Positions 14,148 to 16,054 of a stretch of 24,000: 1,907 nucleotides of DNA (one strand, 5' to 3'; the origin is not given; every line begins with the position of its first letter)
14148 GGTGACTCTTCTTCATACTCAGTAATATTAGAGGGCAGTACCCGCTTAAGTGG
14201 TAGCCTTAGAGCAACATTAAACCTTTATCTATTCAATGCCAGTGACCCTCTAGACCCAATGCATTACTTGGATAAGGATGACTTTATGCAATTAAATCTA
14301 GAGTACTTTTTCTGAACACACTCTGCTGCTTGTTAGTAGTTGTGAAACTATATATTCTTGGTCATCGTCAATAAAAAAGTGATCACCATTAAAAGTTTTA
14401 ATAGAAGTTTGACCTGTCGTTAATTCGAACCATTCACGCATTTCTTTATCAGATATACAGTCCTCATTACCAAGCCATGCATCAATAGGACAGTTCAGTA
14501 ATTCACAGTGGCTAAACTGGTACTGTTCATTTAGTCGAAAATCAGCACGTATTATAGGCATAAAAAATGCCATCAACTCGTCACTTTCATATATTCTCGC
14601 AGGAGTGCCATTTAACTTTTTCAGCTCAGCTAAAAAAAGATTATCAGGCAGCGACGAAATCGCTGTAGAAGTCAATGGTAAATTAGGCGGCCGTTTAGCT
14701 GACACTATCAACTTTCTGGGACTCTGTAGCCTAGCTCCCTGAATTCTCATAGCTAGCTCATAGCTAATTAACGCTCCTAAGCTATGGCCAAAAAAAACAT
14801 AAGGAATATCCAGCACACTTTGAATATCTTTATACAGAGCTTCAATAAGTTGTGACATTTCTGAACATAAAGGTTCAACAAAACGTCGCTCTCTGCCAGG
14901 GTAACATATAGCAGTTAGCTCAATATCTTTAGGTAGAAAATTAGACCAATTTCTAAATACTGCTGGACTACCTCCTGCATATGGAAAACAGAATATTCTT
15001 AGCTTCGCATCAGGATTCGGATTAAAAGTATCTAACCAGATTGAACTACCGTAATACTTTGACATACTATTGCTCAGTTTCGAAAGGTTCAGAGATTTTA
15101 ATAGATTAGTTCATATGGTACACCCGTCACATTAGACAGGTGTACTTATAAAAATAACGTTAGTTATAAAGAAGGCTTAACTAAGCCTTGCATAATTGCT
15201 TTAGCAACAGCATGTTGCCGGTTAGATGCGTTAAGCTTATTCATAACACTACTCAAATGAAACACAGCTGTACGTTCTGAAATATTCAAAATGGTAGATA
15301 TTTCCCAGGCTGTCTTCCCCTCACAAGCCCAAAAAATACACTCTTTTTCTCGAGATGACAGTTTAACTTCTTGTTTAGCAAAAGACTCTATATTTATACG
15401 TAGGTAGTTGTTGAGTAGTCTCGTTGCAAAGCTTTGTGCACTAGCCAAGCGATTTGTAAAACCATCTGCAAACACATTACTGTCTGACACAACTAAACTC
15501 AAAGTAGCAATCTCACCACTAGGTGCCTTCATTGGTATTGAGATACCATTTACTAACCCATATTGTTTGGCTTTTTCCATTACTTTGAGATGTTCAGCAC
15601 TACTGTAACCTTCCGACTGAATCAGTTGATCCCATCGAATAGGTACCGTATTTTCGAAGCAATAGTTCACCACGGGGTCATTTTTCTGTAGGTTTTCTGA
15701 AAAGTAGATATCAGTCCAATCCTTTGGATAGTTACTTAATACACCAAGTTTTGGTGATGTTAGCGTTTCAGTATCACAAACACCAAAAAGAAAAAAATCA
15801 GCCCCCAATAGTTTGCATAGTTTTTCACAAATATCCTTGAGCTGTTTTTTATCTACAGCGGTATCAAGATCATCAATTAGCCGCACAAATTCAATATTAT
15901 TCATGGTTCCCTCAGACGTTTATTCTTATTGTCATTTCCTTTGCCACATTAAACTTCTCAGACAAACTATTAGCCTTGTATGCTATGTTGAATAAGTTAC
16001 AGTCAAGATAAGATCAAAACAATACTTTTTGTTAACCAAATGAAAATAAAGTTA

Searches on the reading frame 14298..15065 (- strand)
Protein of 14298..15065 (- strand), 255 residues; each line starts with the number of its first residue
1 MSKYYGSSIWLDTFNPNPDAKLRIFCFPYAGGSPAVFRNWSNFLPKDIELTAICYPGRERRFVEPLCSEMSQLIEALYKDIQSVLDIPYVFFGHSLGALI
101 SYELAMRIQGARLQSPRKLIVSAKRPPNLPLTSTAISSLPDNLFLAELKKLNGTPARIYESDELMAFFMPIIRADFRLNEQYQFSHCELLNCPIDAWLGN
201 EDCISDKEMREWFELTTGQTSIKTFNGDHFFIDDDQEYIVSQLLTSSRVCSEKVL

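Call 3: search_protein_families(library=pfam, proteins=[window:14298-15065:-])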
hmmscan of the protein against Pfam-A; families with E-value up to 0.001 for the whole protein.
window:14298-15065:- (255 aa): 2 families
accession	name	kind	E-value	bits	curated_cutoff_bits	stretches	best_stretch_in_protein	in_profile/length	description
PF00975.26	Thioesterase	-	4e-42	145.4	26.4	1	23-242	2-221/226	Thioesterase domain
PF12697.13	Abhydrolase_6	-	2.9e-05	25.3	26.3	1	31-237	8-213/217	Alpha/beta hydrolase family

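Call 56: search_protein_families(library=ncbifam, proteins=[window:14298-15065:-], max_evalue=0.00001)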
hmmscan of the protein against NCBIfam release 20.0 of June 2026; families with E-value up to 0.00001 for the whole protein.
window:14298-15065:- (255 aa): 0 families

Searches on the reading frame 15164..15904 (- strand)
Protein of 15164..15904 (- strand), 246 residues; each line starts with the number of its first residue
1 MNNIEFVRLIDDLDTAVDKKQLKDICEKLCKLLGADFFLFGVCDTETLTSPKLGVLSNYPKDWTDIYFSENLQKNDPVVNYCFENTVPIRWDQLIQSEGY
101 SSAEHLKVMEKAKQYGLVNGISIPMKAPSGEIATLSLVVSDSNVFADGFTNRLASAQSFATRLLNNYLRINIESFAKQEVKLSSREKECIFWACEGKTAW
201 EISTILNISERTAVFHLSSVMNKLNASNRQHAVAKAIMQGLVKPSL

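Call 3: search_protein_families(library=pfam, proteins=[window:15164-15904:-])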
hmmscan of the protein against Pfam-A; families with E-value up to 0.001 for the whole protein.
window:15164-15904:- (246 aa): 2 families
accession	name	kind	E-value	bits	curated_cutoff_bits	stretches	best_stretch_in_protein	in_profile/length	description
PF03472.21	Autoind_bind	-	4.4e-33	114.3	23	1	19-161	2-143/149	Autoinducer binding domain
PF00196.25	GerE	-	4.4e-17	61.9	23.5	1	181-235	2-56/57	Bacterial regulatory proteins, luxR family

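Call 16: find_homologous_proteins(query=window:15164-15904:-)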
Query window:15164-15904:- (246 aa): 187 proteins with E <= 0.001 among 419 candidates; the best 120 are listed.
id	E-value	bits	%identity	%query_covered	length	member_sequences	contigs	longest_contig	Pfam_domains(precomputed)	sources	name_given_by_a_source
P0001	6.2e-160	548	100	100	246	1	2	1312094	PF00196.26,PF03472.22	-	-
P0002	1.3e-79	285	52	99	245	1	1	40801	PF00196.26,PF03472.22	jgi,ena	-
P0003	9.8e-77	275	53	96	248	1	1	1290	PF00196.26,PF03472.22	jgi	-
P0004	3.9e-74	267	50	94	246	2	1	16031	PF00196.26,PF03472.22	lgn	-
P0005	1.1e-73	266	50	99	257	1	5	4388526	PF00196.26,PF03472.22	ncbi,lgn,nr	ncbi:transcriptional regulator, LuxR family [Alteromonadaceae bacterium 2753L.S.0a.02]|nr:transcript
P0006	1.3e-73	265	48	99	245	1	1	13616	PF00196.26,PF03472.22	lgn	-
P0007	1.7e-73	265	47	100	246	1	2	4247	PF00196.26,PF03472.22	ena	-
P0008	2.1e-73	265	50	99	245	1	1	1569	PF00196.26,PF03472.22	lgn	-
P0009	4.1e-73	264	47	100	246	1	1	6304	PF00196.26,PF03472.22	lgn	-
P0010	4.4e-73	264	47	98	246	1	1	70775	PF00196.26,PF03472.22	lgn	-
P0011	4.9e-73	263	50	91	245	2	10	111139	PF00196.26,PF03472.22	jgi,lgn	jgi:DNA-binding CsgD family transcriptional regulator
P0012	5.3e-73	263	48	98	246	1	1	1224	PF00196.26,PF03472.22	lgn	-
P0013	5.0e-72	260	51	99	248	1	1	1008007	PF00196.26,PF03472.22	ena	-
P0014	7.4e-72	260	47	100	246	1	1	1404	PF00196.26,PF03472.22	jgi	jgi:LuxR family transcriptional regulator, transcriptional activator of the bioluminescence operon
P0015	1.4e-71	259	47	98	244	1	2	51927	PF00196.26,PF03472.22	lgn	-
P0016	2.9e-71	258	47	98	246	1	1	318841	PF00196.26,PF03472.22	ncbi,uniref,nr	ncbi:LuxR family transcriptional regulator [Catenovulum sp. SM1970]|uniref:helix-turn-helix transcri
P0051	4.7e-66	241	47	97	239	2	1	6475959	PF00196.26,PF03472.22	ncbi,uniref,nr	ncbi:LuxR family transcriptional regulator [Gynuella sunshinyii]|uniref:LuxR family transcriptional 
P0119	1.2e-52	197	44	96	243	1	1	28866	PF00196.26,PF03472.22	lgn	-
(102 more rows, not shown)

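Call 19: find_encoding_contigs(protein=P0001, flank=10000, max_places=6)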
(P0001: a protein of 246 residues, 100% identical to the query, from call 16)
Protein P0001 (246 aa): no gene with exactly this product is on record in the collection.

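Call 22: find_encoding_contigs(protein=P0002, flank=10000, max_places=3)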
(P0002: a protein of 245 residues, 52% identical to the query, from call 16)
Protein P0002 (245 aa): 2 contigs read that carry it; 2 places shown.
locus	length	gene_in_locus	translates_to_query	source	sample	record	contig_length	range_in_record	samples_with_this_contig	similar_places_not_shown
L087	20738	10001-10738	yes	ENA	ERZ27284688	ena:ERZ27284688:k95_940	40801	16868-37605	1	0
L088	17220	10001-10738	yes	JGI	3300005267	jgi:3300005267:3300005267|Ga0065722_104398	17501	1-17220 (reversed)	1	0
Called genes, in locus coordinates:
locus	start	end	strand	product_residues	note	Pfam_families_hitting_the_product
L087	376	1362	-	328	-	-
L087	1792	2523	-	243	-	PF17837:4PPT_N, PF01648:ACPS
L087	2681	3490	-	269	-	PF00795:CN_hydrolase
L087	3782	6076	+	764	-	PF00698:Acyl_transf_1, PF03060:NMO (weak), PF21607:FabD_helical_ins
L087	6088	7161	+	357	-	PF08240:ADH_N, PF00107:ADH_zinc_N, PF13602:ADH_zinc_N_2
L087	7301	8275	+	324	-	PF10988:DUF2807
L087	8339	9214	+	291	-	-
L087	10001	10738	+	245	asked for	PF03472:Autoind_bind, PF00196:GerE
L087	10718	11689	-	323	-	-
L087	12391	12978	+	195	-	PF00765:Autoind_synth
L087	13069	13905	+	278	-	PF00975:Thioesterase, PF12697:Abhydrolase_6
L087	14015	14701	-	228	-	-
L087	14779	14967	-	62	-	-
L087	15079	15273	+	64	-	-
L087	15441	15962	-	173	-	PF04542:Sigma70_r2, PF08281:Sigma70_r4_2, PF04545:Sigma70_r4 (weak)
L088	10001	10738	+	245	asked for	PF03472:Autoind_bind, PF00196:GerE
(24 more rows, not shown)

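Call 23: find_encoding_contigs(protein=P0005, flank=10000, max_places=2)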
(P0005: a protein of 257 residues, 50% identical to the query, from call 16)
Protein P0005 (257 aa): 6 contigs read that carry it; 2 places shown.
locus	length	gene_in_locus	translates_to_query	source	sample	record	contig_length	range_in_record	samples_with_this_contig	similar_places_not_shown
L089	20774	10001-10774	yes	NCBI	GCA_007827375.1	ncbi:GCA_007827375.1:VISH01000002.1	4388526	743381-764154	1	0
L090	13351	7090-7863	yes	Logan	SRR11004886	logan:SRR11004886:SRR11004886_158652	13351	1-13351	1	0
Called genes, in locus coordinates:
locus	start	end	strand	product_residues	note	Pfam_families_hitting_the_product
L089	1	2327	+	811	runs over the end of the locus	PF12704:MacB_PCD, PF02687:FtsX, PF12704:MacB_PCD, PF02687:FtsX (weak)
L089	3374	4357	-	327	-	-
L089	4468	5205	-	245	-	PF17837:4PPT_N, PF01648:ACPS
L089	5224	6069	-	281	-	PF00795:CN_hydrolase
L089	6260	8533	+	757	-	PF00698:Acyl_transf_1, PF21607:FabD_helical_ins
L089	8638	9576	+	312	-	PF13349:DUF4097 (weak), PF10988:DUF2807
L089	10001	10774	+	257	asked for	PF03472:Autoind_bind, PF00196:GerE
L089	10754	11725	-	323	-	-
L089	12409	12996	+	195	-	PF00765:Autoind_synth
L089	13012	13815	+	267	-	PF12146:Hydrolase_4 (weak), PF00975:Thioesterase, PF12697:Abhydrolase_6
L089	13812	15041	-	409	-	PF01757:Acyl_transf_3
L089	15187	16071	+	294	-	PF04397:LytTR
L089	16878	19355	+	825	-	PF08461:WHD_RNase_R (weak), PF08206:OB_RNB, PF17876:CSD2, PF00773:RNB, PF00575:S1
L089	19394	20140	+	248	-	PF08032:SpoU_sub_bind, PF00588:SpoU_methylase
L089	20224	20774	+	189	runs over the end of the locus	-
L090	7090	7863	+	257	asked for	PF03472:Autoind_bind, PF00196:GerE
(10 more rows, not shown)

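Call 31: find_encoding_contigs(protein=P0119, flank=10000, max_places=4)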
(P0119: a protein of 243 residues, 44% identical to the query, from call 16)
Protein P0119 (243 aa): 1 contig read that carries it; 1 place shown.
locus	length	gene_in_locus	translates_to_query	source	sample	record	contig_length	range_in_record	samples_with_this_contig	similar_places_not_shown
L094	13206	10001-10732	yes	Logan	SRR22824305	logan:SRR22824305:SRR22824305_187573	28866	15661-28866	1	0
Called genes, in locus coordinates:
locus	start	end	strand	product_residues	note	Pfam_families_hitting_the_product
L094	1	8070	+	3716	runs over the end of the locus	PF00668:Condensation, PF00501:AMP-binding, PF00550:PP-binding, PF00668:Condensation, PF00501:AMP-binding, PF00550:PP-binding, PF00668:Condensation, PF00501:AMP-binding, +3 more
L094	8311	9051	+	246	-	PF17837:4PPT_N, PF01648:ACPS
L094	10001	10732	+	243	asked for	PF03472:Autoind_bind, PF00196:GerE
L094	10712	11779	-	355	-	-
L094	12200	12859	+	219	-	PF00765:Autoind_synth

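Call 46: search_solved_structures(query=P0001, max_evalue=0.001, show_alignments=2)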
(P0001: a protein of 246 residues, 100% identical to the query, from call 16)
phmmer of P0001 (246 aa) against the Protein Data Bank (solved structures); distinct sequences matched with E-value up to 0.001: 31.
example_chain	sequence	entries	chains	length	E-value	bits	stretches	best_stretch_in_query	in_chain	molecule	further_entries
3szt_A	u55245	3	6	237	6.9e-29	104.1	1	21-242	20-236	Quorum-sensing control repressor | LuxR family transcriptional regulator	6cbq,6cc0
6mwh_A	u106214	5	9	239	5.8e-28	101.1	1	13-242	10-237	Transcriptional regulator LasR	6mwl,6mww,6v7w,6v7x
6mwz_A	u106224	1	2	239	6.6e-28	100.9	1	13-242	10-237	Transcriptional regulator LasR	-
6mvn_A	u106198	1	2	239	2e-27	99.4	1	13-242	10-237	Transcriptional regulator LasR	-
7r3g_B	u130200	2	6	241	2.5e-27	99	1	11-242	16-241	Regulatory protein RhlR | PROSS optimized variant of RhlR with 75 mutations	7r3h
7r3i_A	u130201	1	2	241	2.2e-24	89.4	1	11-242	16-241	PROSS optimized variant of RhlR with 61 mutations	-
3qp5_A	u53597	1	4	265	2.1e-23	86.2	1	58-236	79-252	CviR transcriptional regulator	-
7r3j_C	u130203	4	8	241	7e-23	84.5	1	18-242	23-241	Regulatory protein RhlR | RhlR protein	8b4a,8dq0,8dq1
3qp6_A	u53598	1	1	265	3.9e-22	82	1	57-236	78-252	CviR transcriptional regulator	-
7r3e_A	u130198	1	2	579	7.5e-22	81.1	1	18-242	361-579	2-aminobenzoylacetyl-CoA thioesterase,Regulatory protein RhlR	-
4lfu_A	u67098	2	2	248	9.9e-21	77.4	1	31-242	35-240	Regulatory protein SdiA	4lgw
4y13_A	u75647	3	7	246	2.3e-20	76.2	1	31-242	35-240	Transcriptional regulator of ftsQAZ gene cluster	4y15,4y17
6d6d_A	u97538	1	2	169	3.9e-13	52.6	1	13-143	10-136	Transcriptional activator protein LasR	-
6d6a_A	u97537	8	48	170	4e-13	52.6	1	13-143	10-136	Transcriptional activator protein LasR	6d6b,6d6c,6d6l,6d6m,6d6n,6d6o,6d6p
2uv0_E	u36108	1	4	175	4e-13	52.5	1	13-143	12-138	TRANSCRIPTIONAL ACTIVATOR PROTEIN LASR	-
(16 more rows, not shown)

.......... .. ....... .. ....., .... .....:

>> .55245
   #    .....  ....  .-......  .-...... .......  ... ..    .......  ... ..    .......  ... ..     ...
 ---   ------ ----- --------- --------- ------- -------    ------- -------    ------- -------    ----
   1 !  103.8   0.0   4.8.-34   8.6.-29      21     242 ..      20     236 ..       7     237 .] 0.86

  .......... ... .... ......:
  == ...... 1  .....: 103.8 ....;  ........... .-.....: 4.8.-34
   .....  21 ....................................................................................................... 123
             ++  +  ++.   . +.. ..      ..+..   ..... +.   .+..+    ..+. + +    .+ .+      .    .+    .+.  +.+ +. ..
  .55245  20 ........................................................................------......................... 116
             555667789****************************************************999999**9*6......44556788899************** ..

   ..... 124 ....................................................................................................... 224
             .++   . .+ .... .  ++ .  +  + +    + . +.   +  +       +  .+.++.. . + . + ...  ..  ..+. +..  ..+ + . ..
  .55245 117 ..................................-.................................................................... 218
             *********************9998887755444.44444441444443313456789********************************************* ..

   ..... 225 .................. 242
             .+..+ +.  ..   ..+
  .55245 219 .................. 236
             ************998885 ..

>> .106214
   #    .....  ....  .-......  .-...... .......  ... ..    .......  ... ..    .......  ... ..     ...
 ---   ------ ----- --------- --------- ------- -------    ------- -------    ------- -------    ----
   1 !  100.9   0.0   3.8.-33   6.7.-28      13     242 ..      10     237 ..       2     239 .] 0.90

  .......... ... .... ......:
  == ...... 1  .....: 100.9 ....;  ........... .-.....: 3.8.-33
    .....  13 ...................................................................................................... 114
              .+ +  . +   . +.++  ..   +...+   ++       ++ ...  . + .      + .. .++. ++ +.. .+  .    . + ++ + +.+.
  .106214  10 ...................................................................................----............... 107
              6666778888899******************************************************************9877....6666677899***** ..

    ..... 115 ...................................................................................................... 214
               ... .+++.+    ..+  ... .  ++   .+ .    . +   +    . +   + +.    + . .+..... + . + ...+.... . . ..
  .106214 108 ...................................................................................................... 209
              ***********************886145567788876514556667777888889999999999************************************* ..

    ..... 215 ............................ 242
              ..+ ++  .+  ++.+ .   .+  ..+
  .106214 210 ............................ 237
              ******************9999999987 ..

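Call 56: search_protein_families(library=ncbifam, proteins=[window:15164-15904:-], max_evalue=0.00001)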
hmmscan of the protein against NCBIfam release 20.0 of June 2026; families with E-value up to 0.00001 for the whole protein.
window:15164-15904:- (246 aa): 9 families
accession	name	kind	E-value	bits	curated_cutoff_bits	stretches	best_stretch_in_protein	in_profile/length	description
NF007561.1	PRK10188.1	equivalog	3.5e-28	98.6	350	1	27-242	31-240/240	quorum-sensing transcriptional regulator SdiA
TIGR03541.1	reg_near_HchA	equivalog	8.6e-17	61.4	215.6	1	62-240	58-230/232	PA1136 family autoinducer-binding transcriptional regulator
NF047402.1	TransRegVisN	equivalog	1.7e-15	56.9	250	1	172-242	176-246/246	transcriptional regulator VisN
NF010444.1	PRK13870.1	equivalog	2.9e-15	56.4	250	1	52-242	46-234/234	autoinducer-binding transcriptional regulator TraR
TIGR03020.2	EpsA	equivalog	7.9e-15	55.2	170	1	179-237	188-246/247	XrtB/PEP-CTERM-associated transcriptional regulator EpsA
NF047785.1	respo_reg_MadR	equivalog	8.6e-10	38.3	300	1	172-242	139-209/209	MadR family response regulator transcription factor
NF052366.1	photon_PedR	equivalog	8.1e-08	32.3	120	1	181-241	2-62/74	photosynthetic electron transport-dependent transcriptional regulator PedR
NF047403.1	TransRegVisR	equivalog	1.3e-07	31.3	300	1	87-241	68-218/220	transcriptional regulator VisR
NF007505.1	PRK10100.1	equivalog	3.4e-07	30.1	250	1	140-236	101-199/204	biofilm master transcriptional regulator CsgD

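Call 67: find_encoding_contigs(protein=P0016, flank=10000, max_places=1)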
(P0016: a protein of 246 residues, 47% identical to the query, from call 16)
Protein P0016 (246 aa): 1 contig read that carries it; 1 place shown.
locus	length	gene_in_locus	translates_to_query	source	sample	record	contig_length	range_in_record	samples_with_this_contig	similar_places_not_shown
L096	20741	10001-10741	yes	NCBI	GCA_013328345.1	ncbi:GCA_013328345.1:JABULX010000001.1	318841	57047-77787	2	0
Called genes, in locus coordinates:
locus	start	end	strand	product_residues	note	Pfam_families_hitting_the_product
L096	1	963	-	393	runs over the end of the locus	PF25917:BSH_RND, PF25973:BSH_CzcB (faint)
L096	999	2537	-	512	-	PF00083:Sugar_tr, PF07690:MFS_1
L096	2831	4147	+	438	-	PF00668:Condensation (weak)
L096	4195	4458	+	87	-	PF00550:PP-binding (weak)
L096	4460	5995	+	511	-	PF00501:AMP-binding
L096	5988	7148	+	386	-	PF00441:Acyl-CoA_dh_1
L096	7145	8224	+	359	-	PF02771:Acyl-CoA_dh_N, PF02770:Acyl-CoA_dh_M, PF00441:Acyl-CoA_dh_1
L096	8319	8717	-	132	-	PF01042:Ribonuc_L-PSP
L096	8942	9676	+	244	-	PF23441:SDR (faint), PF00106:adh_short, PF08659:KR (weak), PF13561:adh_short_C2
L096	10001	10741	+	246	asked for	PF03472:Autoind_bind, PF00196:GerE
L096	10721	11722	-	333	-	-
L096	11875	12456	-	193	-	-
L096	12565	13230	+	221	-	PF00765:Autoind_synth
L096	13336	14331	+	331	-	PF00248:Aldo_ket_red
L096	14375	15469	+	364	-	PF14518:Haem_oxygenas_2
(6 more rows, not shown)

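Call 68: find_encoding_contigs(protein=P0051, flank=10000, max_places=1)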
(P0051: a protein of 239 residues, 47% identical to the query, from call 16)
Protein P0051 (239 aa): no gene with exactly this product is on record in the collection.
